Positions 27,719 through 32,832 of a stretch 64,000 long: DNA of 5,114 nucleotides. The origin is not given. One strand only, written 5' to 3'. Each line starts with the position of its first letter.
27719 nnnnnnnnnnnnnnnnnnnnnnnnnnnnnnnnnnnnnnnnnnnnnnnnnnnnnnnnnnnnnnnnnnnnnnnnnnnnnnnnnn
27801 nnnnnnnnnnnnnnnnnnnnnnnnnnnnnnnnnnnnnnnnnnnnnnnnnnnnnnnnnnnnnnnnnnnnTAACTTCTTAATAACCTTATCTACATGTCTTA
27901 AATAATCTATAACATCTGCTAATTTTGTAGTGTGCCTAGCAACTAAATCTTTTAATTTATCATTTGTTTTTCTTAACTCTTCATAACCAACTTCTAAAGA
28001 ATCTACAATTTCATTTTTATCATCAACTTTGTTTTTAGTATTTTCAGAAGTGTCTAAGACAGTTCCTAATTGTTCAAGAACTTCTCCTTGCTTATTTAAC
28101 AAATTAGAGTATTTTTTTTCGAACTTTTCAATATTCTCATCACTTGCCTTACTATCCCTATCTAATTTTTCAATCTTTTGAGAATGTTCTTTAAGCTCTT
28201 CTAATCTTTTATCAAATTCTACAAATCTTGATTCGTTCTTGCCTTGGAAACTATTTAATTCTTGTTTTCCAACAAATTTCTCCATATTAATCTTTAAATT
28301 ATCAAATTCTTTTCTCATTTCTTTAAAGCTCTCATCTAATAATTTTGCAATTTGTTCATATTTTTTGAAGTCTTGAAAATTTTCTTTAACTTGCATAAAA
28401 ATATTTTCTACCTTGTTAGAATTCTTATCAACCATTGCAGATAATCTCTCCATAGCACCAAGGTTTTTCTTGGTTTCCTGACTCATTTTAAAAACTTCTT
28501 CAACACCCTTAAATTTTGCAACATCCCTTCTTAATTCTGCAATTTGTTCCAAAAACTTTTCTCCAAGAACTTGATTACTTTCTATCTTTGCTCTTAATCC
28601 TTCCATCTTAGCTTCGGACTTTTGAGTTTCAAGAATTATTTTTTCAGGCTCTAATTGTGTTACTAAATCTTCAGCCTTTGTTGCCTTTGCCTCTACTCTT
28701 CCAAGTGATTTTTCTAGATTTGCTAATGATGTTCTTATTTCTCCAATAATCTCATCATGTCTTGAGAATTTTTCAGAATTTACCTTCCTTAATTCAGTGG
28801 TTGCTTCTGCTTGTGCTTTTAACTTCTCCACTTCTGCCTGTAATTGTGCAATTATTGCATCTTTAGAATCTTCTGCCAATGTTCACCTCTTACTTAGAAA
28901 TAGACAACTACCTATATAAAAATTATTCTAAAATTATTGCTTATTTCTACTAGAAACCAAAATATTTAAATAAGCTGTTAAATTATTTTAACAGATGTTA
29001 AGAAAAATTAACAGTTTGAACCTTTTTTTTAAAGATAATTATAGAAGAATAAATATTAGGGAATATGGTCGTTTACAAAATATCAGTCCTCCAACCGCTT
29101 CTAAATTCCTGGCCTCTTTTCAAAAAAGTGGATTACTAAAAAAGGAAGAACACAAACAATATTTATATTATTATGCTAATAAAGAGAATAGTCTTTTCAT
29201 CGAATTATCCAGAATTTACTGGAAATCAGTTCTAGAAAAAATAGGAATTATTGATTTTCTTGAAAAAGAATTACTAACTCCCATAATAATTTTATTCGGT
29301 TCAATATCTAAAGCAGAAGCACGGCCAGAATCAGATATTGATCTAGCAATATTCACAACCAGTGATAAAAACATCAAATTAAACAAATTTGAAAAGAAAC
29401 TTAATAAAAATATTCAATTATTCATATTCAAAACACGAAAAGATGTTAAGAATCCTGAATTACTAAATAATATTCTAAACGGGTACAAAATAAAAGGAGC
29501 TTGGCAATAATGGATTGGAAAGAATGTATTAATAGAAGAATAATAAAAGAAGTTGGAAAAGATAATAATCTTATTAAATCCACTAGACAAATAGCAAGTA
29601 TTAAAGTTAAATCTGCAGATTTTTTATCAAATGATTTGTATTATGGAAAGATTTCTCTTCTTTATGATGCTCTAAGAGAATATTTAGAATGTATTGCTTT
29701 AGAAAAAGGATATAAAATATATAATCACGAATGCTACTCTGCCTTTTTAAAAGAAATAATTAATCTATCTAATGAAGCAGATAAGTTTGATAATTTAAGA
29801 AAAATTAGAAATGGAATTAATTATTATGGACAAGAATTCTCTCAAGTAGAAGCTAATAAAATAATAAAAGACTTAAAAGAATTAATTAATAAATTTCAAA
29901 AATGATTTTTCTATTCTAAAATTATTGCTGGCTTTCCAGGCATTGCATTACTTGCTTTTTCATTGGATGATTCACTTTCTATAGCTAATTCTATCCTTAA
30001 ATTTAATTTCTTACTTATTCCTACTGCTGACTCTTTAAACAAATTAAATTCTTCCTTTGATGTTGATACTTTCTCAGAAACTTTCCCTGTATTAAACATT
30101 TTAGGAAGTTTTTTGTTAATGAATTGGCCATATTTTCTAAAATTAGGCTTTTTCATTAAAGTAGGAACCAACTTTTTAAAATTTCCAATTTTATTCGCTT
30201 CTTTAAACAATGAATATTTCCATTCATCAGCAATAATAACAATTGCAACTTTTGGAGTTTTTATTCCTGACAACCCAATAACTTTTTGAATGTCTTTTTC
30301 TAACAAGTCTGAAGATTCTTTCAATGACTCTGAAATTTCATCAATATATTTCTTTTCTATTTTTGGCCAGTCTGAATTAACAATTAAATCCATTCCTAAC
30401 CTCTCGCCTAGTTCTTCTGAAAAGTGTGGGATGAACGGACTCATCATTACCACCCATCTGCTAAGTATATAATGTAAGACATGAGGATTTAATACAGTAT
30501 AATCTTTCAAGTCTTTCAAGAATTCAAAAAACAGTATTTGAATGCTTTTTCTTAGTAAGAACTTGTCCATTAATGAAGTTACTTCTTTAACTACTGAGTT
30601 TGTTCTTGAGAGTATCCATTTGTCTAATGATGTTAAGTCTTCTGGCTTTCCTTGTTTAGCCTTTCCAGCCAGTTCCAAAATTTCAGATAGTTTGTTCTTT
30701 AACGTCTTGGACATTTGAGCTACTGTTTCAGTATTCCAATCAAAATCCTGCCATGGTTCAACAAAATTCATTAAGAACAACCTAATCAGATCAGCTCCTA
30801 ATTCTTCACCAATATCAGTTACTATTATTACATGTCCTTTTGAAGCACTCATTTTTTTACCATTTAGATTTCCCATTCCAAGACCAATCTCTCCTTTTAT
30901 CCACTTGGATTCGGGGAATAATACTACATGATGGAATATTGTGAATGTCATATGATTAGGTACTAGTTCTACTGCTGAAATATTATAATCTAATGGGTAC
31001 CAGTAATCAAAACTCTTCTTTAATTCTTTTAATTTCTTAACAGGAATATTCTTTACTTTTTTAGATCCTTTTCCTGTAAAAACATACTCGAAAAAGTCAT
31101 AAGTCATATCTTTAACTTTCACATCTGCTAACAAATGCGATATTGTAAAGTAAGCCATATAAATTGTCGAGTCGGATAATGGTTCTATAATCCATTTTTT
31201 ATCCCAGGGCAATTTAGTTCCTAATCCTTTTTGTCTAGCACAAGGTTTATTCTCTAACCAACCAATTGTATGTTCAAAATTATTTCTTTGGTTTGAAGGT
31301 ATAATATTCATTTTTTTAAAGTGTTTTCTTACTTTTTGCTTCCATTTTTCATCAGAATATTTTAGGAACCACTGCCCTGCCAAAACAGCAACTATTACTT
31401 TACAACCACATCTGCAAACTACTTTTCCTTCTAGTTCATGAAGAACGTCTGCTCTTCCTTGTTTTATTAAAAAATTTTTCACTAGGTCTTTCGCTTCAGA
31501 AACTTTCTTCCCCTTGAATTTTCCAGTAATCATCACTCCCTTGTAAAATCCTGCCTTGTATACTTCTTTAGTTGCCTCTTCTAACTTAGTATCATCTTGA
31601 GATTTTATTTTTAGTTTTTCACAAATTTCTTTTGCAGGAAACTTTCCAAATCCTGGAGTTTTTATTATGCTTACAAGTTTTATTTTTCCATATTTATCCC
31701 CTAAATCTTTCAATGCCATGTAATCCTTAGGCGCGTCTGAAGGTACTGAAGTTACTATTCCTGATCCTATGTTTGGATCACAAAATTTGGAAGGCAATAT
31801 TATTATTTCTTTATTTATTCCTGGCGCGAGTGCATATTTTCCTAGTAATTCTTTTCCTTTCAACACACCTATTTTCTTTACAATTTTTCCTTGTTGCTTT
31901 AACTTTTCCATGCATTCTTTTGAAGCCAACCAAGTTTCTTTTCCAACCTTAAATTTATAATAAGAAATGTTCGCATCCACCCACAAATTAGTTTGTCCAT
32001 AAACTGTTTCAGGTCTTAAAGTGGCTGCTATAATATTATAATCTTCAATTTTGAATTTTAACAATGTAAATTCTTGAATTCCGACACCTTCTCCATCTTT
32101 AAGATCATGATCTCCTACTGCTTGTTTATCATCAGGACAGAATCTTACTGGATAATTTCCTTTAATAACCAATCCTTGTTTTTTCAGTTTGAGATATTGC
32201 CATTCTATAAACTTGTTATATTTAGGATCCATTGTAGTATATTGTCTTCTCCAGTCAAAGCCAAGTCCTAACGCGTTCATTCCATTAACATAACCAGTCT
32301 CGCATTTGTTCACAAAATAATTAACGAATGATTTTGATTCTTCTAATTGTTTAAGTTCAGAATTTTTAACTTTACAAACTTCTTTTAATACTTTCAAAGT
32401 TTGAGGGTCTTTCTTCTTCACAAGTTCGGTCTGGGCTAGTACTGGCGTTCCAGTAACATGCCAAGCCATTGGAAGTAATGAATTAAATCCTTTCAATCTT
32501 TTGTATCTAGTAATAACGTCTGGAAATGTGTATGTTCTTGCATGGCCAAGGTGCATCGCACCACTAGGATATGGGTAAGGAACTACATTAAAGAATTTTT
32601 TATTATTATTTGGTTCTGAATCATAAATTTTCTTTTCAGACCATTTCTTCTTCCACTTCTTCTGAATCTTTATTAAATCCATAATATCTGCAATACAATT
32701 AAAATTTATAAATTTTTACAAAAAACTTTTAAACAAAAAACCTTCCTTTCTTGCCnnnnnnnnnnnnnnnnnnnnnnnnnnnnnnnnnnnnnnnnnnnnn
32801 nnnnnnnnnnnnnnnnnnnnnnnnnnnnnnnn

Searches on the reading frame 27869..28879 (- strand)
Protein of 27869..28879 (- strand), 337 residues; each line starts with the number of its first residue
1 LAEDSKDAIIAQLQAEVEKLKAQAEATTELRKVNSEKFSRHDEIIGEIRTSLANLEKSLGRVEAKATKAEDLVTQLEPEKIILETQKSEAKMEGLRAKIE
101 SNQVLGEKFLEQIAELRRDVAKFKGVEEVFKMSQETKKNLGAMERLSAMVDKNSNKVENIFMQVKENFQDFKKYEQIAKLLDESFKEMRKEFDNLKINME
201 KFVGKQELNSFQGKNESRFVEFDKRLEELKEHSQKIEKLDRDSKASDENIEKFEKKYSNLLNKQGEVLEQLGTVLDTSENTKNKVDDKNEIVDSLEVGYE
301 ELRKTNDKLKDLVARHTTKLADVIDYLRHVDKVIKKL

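Call 50: search_protein_families(library=pfam, proteins=[window:27869-28879:-], max_evalue=0.001)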
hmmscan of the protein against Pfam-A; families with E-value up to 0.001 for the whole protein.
window:27869-28879:- (337 aa): 2 families
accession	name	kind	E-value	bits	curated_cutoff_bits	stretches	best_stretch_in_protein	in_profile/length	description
PF07926.17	TPR_MLP1_2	-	6.1e-05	23.5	36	1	225-328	13-116/129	TPR/MLP1/MLP2-like protein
PF01519.22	DUF16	-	7.3e-05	23.6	40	0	200-286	17-100/104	Protein of unknown function DUF16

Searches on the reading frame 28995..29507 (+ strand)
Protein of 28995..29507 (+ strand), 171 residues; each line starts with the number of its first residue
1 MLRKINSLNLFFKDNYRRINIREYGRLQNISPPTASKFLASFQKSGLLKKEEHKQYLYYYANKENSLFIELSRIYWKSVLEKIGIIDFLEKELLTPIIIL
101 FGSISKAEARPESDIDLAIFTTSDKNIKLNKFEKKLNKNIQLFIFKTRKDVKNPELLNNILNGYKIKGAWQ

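Call 50: search_protein_families(library=pfam, proteins=[window:28995-29507:+], max_evalue=0.001)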
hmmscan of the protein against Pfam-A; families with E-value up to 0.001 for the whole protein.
window:28995-29507:+ (171 aa): 2 families
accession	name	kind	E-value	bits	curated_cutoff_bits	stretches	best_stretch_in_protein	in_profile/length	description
PF18765.7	Polbeta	-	4.7e-09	36.7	26.9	1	85-146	3-70/93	Polymerase beta, Nucleotidyltransferase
PF01909.29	NTP_transf_2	-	7.6e-08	33.1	21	1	98-163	17-89/93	Nucleotidyltransferase domain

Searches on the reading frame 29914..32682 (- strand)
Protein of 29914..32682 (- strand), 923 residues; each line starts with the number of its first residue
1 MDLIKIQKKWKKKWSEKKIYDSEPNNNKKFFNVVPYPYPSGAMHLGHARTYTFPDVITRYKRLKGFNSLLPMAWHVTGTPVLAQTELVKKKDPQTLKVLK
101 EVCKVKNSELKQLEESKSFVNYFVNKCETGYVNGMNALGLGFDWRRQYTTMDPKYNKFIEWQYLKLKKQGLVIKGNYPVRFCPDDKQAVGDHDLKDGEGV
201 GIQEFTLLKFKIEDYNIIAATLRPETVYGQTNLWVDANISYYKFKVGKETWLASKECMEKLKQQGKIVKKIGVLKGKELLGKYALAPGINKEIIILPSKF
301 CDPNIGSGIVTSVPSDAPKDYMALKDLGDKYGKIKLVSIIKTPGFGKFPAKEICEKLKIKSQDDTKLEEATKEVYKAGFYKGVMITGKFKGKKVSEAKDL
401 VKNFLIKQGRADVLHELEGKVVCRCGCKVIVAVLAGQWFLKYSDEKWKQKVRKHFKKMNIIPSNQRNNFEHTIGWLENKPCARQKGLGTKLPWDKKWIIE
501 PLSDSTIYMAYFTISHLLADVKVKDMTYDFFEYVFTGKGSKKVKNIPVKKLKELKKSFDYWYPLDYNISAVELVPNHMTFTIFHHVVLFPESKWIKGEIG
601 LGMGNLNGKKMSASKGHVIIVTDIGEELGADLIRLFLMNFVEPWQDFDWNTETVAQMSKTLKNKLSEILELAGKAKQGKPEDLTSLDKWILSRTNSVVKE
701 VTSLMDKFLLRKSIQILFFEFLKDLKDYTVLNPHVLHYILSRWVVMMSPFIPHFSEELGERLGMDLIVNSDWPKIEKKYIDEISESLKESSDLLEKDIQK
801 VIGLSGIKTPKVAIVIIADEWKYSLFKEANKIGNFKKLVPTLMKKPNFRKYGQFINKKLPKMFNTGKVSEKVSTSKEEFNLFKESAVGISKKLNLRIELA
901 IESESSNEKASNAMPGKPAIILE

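Call 31: find_related_loci(query=window:29914-32682:-, collection=genome_contigs, flank=1000)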
Query window:29914-32682:- (923 aa) in genome_contigs; peptide patterns used: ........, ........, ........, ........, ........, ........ (x = any residue, [..] = any of these).
599 stretches matched a pattern (row limit reached: there are more); 552 encode a relative of the query (tblastn E <= 1e-3); the best 80 are kept; 80 distinct loci.
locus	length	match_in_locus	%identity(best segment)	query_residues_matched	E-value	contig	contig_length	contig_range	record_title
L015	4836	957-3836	44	2-923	0e+0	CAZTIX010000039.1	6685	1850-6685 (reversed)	MAG TPA_asm: uncultured archaeon isolate binchicken_co17_405 genome assembly, contig: NODE_22029_length_6685_cov_3.27571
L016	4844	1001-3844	43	2-923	0e+0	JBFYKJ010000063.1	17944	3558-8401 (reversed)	MAG: Candidatus Altiarchaeota archaeon isolate PPR_0003 k121_6236492, whole genome shotgun sequence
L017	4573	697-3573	41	1-920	0e+0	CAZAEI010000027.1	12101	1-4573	MAG TPA_asm: uncultured archaeon isolate binchicken_co116_293 genome assembly, contig: NODE_5741_length_12101_cov_17.696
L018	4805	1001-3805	43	2-923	0e+0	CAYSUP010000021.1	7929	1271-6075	MAG TPA_asm: uncultured archaeon isolate SRP098346_co1_255 genome assembly, contig: NODE_12480_length_7929_cov_3.827915,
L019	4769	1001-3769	44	1-922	0e+0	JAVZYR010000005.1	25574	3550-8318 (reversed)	MAG: Candidatus Aenigmatarchaeota archaeon isolate JZ-3_201901_bins_3 JZ-3_201901_bins_3_scaffold_5, whole genome shotgu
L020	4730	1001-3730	46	28-920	0e+0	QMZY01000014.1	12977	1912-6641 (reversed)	MAG: Candidatus Aenigmatarchaeota archaeon isolate B30_G1 B30_Guay1_scaffold_01587, whole genome shotgun sequence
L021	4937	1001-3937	41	2-923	0e+0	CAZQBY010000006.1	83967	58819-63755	MAG TPA_asm: uncultured archaeon isolate binchicken_co19_513 genome assembly, contig: NODE_198_length_83967_cov_8.579333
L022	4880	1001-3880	39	5-923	0e+0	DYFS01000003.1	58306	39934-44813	MAG TPA_asm: Candidatus Hadarchaeum sp. isolate BE2011_56_16 Afr_mines_BE2011_209_length_58306_cov_6_061596, whole genom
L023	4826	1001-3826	43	2-923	0e+0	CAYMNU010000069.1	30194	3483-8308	MAG TPA_asm: uncultured archaeon isolate SRP067234_co1_102 genome assembly, contig: k99_29731, whole genome shotgun sequ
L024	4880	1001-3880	39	5-923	0e+0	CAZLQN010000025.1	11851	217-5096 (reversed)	MAG TPA_asm: Candidatus Hadarchaeota archaeon isolate binchicken_co387_32 genome assembly, contig: NODE_6971_length_1185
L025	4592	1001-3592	44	2-853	0e+0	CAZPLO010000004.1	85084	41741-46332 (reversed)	MAG TPA_asm: uncultured archaeon isolate binchicken_co17_325 genome assembly, contig: NODE_865_length_85084_cov_6.082419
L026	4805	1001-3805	40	1-923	0e+0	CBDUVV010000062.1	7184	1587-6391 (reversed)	MAG TPA_asm: uncultured archaeon isolate SRR22302348_binner13_Refined_35 genome assembly, contig: ERZ25073597.4393, whol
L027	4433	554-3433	39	5-923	0e+0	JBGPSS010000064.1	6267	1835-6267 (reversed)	MAG: Candidatus Hadarchaeia archaeon isolate OBJ1_062018_130_12 k141_1989914_length_6267_cov_8.0000, whole genome shotgu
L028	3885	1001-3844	41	4-923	0e+0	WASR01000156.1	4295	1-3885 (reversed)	MAG: Methanobacterium sp. isolate SA7853_bin4 NODE_749_length_4295_cov_6.868632, whole genome shotgun sequence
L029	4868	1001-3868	42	4-923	0e+0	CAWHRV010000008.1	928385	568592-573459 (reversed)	MAG: uncultured Methanobacteriaceae archaeon isolate MFD05674.bin.1.100 genome assembly, contig: contig_47161, whole gen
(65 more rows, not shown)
